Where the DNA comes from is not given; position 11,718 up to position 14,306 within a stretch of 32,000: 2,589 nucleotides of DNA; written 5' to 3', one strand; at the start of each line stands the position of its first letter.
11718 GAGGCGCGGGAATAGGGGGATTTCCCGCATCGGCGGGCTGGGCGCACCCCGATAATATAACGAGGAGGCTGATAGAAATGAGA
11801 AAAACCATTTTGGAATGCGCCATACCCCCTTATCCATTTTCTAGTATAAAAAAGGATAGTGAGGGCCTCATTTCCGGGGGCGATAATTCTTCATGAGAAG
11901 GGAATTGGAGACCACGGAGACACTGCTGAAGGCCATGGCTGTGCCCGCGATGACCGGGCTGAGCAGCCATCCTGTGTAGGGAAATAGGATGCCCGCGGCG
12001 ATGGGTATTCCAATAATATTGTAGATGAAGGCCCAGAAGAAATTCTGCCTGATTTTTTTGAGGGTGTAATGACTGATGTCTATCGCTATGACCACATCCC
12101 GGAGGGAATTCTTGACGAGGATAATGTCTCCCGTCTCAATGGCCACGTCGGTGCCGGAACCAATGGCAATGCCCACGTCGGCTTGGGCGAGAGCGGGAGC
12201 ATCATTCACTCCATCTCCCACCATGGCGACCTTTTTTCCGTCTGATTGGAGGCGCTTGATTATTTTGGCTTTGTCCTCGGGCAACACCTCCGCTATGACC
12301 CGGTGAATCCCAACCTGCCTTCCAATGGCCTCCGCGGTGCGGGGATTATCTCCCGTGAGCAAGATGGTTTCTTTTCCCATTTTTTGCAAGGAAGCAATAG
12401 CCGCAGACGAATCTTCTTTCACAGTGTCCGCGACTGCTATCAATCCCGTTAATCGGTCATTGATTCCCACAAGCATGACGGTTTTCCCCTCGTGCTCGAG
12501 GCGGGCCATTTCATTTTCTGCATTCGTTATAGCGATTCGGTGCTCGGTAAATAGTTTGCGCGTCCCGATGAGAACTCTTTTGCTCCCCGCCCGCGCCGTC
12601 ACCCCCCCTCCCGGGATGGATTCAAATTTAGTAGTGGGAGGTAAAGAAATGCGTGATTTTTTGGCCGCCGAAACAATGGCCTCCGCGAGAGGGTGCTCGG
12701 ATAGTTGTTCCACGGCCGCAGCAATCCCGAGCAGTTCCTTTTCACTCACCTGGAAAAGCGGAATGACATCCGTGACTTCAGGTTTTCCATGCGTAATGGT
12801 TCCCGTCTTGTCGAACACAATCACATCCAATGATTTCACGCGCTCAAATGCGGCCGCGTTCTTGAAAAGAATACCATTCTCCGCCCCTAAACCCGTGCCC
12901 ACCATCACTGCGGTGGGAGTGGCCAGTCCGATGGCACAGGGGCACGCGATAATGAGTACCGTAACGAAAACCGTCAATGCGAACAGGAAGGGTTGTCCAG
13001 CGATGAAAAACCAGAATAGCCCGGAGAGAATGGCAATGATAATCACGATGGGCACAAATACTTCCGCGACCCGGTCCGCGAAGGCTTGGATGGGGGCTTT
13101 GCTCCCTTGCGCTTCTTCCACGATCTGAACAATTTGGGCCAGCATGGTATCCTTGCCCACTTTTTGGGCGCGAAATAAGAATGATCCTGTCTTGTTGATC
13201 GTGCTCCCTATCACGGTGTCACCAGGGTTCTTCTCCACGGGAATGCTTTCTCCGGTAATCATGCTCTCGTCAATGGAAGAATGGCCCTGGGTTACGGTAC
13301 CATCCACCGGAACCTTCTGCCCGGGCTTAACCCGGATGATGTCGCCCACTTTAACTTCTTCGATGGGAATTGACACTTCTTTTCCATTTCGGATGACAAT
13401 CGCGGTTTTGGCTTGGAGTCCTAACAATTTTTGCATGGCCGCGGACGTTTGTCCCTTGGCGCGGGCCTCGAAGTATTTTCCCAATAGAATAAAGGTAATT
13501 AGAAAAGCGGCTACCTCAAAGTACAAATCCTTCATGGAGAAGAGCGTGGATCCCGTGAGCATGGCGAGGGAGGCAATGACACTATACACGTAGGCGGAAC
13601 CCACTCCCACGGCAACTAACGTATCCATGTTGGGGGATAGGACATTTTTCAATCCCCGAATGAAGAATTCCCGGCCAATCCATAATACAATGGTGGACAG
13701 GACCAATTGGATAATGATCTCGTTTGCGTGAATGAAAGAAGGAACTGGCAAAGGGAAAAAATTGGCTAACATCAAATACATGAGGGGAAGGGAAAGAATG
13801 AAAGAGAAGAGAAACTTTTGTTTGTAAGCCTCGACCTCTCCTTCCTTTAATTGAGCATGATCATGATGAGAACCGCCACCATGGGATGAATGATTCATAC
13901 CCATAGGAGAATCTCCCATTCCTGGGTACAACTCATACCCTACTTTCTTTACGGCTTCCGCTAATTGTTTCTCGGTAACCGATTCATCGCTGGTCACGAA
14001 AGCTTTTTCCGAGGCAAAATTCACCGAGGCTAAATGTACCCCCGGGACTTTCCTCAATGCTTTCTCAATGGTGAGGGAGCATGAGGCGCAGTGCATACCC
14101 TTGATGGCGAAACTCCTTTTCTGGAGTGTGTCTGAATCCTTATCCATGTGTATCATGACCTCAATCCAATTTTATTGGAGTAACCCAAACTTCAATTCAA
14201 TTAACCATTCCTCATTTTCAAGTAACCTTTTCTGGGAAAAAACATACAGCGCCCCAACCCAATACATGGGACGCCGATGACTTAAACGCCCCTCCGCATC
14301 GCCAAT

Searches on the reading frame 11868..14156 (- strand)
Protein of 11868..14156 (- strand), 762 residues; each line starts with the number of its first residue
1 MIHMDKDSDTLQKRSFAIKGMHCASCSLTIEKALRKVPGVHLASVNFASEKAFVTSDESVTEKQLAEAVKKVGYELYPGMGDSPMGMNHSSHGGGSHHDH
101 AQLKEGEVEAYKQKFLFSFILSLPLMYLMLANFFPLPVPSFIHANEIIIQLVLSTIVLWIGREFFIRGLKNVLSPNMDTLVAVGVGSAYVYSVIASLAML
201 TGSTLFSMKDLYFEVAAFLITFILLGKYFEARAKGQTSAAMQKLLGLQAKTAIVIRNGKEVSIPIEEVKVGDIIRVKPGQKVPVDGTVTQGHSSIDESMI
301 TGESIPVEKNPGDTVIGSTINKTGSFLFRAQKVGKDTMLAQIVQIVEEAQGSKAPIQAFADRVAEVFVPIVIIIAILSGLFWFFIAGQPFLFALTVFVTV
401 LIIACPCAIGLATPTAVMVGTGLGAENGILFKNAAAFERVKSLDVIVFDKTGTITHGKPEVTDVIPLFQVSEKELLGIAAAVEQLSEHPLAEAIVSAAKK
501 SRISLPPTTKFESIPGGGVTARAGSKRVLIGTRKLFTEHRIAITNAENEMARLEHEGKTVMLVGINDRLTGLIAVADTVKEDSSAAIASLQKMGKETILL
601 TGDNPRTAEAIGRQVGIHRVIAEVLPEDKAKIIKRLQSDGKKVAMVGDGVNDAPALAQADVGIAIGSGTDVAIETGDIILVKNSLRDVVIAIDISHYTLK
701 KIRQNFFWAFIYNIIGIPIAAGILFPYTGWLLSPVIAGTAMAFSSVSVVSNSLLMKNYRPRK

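Call 12: search_protein_families(library=pfam, proteins=[window:11868-14156:-], max_evalue=0.01)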
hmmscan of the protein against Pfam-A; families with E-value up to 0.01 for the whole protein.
window:11868-14156:- (762 aa): 4 families
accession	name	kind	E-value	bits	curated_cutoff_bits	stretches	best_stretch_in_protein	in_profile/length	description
PF00122.25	E1-E2_ATPase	-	5.5e-59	199.2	28.1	1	247-426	2-180/181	E1-E2 ATPase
PF00702.32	Hydrolase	-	7.2e-44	150.9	26.4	1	444-660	2-191/191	haloacid dehalogenase-like hydrolase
PF00403.32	HMA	-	2.9e-15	56.8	24.8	1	16-75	2-62/62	Heavy-metal-associated domain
PF08282.18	Hydrolase_3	-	9.5e-07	29.2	20.9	1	631-684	194-247/255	haloacid dehalogenase-like hydrolase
